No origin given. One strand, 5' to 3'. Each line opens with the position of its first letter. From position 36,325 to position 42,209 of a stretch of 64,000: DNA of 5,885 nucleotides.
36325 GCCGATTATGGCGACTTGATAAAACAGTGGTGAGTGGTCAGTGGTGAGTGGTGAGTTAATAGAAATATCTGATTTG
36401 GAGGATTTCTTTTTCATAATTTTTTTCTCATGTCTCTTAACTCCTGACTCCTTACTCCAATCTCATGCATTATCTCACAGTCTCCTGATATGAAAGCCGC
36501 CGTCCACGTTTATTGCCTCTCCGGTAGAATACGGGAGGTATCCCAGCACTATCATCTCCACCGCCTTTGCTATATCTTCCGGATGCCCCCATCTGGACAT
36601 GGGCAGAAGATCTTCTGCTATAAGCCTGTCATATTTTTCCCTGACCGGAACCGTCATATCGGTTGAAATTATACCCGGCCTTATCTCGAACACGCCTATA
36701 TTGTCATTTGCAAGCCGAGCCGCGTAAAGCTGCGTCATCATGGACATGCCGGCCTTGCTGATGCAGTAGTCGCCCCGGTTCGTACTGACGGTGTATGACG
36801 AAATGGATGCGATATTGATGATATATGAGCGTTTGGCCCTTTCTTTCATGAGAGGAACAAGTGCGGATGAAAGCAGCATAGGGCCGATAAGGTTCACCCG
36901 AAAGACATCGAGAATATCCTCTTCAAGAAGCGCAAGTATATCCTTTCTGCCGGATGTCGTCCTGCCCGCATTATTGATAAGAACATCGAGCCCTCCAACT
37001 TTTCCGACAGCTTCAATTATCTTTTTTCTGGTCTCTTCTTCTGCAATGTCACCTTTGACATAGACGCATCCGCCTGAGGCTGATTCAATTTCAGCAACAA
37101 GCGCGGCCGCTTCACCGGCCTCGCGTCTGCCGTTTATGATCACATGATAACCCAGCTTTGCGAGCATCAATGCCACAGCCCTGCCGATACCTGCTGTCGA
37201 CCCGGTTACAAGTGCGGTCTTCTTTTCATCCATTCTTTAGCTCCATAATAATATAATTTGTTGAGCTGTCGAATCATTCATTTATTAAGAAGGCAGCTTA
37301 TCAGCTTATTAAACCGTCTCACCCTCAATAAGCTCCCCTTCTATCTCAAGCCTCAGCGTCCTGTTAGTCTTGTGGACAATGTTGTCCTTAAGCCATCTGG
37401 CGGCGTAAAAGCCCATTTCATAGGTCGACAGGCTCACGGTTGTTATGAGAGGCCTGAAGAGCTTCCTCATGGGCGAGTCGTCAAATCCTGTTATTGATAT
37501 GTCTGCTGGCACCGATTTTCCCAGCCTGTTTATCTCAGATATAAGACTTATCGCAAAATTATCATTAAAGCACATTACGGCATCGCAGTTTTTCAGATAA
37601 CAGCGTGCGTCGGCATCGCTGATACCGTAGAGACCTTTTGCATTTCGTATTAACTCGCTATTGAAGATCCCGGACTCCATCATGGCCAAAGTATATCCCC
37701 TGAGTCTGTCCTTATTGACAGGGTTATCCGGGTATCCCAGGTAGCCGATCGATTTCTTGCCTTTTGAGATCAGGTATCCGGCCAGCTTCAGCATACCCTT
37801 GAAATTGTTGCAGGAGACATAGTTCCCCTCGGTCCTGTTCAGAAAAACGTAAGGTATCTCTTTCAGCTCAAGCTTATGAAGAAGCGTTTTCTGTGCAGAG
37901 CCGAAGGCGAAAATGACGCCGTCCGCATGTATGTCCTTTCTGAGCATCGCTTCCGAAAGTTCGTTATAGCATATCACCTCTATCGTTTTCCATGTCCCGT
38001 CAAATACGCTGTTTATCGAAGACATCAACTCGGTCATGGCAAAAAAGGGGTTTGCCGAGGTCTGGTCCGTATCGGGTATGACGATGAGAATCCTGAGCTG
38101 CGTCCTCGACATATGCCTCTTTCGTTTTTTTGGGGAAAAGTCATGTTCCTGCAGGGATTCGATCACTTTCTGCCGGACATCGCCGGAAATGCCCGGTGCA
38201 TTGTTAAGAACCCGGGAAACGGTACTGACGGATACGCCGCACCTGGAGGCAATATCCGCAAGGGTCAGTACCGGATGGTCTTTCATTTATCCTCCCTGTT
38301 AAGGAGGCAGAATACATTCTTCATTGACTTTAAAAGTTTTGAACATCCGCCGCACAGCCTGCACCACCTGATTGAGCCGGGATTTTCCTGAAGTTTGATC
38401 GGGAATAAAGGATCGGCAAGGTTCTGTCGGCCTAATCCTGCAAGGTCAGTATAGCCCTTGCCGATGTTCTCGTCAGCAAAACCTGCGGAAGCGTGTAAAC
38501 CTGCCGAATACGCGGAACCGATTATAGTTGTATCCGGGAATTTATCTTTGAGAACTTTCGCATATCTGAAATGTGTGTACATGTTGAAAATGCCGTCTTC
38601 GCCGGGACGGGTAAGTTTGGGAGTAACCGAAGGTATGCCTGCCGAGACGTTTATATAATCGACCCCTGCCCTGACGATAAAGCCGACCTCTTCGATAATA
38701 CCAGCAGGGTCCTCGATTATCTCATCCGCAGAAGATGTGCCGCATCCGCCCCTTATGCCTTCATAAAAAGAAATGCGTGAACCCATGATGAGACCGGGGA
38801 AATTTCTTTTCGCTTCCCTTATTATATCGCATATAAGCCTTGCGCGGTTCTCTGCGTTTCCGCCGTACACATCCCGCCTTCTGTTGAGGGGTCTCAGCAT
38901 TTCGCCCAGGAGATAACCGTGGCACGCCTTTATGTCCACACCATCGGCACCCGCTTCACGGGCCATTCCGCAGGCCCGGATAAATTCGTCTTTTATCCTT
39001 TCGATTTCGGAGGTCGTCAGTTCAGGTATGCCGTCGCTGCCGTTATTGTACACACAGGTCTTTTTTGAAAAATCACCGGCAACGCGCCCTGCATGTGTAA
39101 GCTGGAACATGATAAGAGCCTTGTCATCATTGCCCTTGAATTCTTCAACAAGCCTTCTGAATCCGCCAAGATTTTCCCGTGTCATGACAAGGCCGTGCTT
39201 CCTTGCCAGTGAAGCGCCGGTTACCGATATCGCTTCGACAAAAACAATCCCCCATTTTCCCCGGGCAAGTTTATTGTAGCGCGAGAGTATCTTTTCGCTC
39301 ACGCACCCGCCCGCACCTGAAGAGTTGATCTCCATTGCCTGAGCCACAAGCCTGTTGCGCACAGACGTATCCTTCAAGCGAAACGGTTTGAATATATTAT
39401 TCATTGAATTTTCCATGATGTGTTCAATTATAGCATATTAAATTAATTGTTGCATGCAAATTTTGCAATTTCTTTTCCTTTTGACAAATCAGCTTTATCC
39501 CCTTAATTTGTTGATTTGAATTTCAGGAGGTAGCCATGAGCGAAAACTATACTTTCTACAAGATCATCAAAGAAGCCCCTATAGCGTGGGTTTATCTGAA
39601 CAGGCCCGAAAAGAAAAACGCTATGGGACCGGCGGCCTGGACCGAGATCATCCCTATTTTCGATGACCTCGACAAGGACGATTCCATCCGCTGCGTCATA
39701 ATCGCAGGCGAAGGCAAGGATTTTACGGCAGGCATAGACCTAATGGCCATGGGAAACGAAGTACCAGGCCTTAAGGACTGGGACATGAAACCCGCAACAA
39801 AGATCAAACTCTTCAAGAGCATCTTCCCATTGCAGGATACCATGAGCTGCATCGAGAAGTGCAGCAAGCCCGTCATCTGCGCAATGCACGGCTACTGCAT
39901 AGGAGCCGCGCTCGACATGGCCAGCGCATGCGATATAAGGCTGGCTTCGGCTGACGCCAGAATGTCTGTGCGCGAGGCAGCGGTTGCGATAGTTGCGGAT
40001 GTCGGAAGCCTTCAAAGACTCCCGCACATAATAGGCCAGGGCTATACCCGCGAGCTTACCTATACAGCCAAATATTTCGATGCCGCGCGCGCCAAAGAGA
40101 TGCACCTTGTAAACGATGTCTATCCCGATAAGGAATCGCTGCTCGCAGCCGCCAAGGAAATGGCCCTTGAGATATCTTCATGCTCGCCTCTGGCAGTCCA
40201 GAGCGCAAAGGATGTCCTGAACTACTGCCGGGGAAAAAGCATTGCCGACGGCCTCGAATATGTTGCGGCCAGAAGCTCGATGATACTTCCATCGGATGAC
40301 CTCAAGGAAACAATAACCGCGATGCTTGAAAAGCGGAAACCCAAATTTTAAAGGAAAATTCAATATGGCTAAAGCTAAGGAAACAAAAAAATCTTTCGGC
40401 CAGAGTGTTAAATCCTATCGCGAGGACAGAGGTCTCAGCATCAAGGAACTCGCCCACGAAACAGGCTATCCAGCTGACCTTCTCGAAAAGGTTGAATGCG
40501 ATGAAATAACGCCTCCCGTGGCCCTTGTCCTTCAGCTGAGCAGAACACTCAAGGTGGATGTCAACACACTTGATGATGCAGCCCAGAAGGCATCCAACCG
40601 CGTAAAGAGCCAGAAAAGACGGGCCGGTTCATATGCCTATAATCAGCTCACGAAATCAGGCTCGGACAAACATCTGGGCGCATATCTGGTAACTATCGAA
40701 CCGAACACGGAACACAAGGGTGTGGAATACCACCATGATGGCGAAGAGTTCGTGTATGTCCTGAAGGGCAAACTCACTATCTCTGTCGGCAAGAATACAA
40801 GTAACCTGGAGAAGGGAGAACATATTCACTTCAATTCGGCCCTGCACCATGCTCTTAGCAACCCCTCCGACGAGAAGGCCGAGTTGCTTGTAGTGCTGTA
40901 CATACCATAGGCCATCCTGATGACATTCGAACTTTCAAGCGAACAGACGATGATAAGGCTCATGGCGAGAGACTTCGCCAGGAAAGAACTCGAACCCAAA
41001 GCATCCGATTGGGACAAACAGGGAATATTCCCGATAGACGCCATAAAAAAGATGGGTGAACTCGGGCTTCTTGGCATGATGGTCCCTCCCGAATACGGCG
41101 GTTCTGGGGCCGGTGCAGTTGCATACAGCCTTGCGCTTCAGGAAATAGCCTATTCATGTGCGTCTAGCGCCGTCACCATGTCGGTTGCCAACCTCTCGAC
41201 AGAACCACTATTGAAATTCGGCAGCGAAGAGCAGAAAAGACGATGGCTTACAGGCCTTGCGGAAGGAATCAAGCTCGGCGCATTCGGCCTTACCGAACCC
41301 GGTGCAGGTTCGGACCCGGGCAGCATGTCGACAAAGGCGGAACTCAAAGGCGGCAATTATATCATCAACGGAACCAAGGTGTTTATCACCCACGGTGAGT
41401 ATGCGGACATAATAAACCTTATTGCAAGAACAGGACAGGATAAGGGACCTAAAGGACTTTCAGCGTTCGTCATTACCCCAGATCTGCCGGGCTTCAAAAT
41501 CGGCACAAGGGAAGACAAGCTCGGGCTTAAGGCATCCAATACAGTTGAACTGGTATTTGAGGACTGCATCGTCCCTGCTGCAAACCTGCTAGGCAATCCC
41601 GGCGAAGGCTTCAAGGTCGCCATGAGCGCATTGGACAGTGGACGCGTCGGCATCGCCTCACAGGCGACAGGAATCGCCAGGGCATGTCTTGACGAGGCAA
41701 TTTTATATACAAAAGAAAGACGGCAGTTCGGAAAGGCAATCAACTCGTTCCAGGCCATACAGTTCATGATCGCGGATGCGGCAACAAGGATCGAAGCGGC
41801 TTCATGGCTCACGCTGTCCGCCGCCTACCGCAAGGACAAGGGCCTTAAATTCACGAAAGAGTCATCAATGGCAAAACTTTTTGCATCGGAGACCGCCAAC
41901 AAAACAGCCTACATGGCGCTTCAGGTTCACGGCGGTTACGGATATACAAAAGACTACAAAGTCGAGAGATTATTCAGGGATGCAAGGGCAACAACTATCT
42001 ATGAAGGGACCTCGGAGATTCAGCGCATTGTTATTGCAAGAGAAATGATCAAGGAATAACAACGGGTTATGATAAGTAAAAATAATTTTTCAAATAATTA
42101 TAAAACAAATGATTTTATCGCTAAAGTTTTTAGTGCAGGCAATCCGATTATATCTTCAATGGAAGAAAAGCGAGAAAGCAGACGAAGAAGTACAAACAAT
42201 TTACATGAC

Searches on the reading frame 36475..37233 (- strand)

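Call 59: search_protein_families(library=pfam, proteins=[window:36475-37233:-], max_evalue=0.00001)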
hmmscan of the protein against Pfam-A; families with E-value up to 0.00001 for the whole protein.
window:36475-37233:- (252 aa): 4 families
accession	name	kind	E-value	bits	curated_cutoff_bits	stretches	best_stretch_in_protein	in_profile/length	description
PF00106.31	adh_short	-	1.1e-43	149.4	26.6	1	5-201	1-194/195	short chain dehydrogenase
PF13561.12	adh_short_C2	-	1.6e-43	149.4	27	1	14-248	6-236/236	Enoyl-(Acyl carrier protein) reductase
PF08659.16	KR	-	1.9e-09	38.2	22.6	1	6-160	2-153/180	KR domain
PF01370.27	Epimerase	-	1.7e-06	28.1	20.9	0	7-230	1-226/240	NAD dependent epimerase/dehydratase family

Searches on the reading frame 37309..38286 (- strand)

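Call 59: search_protein_families(library=pfam, proteins=[window:37309-38286:-], max_evalue=0.00001)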
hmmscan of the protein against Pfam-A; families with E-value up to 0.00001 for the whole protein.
window:37309-38286:- (325 aa): 3 families
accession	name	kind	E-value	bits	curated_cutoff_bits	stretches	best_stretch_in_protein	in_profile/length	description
PF13377.12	Peripla_BP_3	-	2.6e-23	83.4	26.5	1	170-325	2-167/167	Periplasmic binding protein-like domain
PF00356.27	LacI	-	4e-14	52.6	27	1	8-52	1-45/46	Bacterial regulatory proteins, lacI family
PF00532.27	Peripla_BP_1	-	3.5e-08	33.7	22.2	1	66-318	4-276/281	Periplasmic binding proteins and sugar binding domain of LacI family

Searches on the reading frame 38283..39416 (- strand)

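Call 60: search_protein_families(library=pfam, proteins=[window:38283-39416:-], max_evalue=0.00001)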
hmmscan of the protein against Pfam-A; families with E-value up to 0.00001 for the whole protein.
window:38283-39416:- (377 aa): 1 family
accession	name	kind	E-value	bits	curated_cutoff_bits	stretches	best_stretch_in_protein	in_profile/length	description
PF00724.26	Oxidored_FMN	-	6.7e-37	128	27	1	8-345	2-338/342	NADH:flavin oxidoreductase / NADH oxidase family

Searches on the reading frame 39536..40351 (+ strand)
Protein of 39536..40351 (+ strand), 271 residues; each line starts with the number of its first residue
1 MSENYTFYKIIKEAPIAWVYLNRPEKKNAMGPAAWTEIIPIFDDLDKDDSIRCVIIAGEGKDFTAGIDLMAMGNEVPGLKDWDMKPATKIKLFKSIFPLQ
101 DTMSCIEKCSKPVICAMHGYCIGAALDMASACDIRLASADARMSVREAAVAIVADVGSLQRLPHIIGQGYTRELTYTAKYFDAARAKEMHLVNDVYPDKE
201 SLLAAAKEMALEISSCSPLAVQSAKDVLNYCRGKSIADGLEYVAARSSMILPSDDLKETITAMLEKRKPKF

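Call 60: search_protein_families(library=pfam, proteins=[window:39536-40351:+], max_evalue=0.00001)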
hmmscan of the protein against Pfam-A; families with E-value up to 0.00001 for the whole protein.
window:39536-40351:+ (271 aa): 2 families
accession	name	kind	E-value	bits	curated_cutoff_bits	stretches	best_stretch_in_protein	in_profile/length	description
PF00378.25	ECH_1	-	1.6e-41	142.8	27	1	13-271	3-248/251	Enoyl-CoA hydratase/isomerase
PF16113.10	ECH_2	-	1.1e-23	84.7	27.2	1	17-199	2-175/335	Enoyl-CoA hydratase/isomerase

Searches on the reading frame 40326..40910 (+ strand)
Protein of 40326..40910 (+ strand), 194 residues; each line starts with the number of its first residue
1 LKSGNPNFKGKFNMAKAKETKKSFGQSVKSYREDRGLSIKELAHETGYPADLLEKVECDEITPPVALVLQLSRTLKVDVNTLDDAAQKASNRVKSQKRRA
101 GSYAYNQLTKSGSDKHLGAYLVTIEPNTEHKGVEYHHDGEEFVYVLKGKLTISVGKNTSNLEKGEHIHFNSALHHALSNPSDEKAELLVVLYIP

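Call 60: search_protein_families(library=pfam, proteins=[window:40326-40910:+], max_evalue=0.00001)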
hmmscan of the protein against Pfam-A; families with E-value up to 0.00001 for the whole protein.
window:40326-40910:+ (194 aa): 2 families
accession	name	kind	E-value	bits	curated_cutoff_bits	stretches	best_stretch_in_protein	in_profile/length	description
PF07883.17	Cupin_2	-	6e-16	58.4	27.2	1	121-190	2-69/70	Cupin domain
PF13560.12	HTH_31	-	2.8e-07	31.2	27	1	24-83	2-62/64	Helix-turn-helix domain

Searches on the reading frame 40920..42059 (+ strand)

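Call 60: search_protein_families(library=pfam, proteins=[window:40920-42059:+], max_evalue=0.00001)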
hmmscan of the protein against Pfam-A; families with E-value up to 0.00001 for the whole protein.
window:40920-42059:+ (379 aa): 4 families
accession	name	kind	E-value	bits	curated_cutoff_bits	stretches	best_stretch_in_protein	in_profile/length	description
PF00441.29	Acyl-CoA_dh_1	-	4.1e-51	173.5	22.4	1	228-376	1-149/150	Acyl-CoA dehydrogenase, C-terminal domain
PF02771.21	Acyl-CoA_dh_N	-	3.5e-38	130.9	22.9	1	7-116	2-112/113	Acyl-CoA dehydrogenase, N-terminal domain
PF08028.16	Acyl-CoA_dh_2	-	4.6e-27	95.4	22.7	1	244-365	2-133/134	Acyl-CoA dehydrogenase, C-terminal domain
PF02770.24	Acyl-CoA_dh_M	-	8.7e-26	90.4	33.3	1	121-216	1-97/97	Acyl-CoA dehydrogenase, middle domain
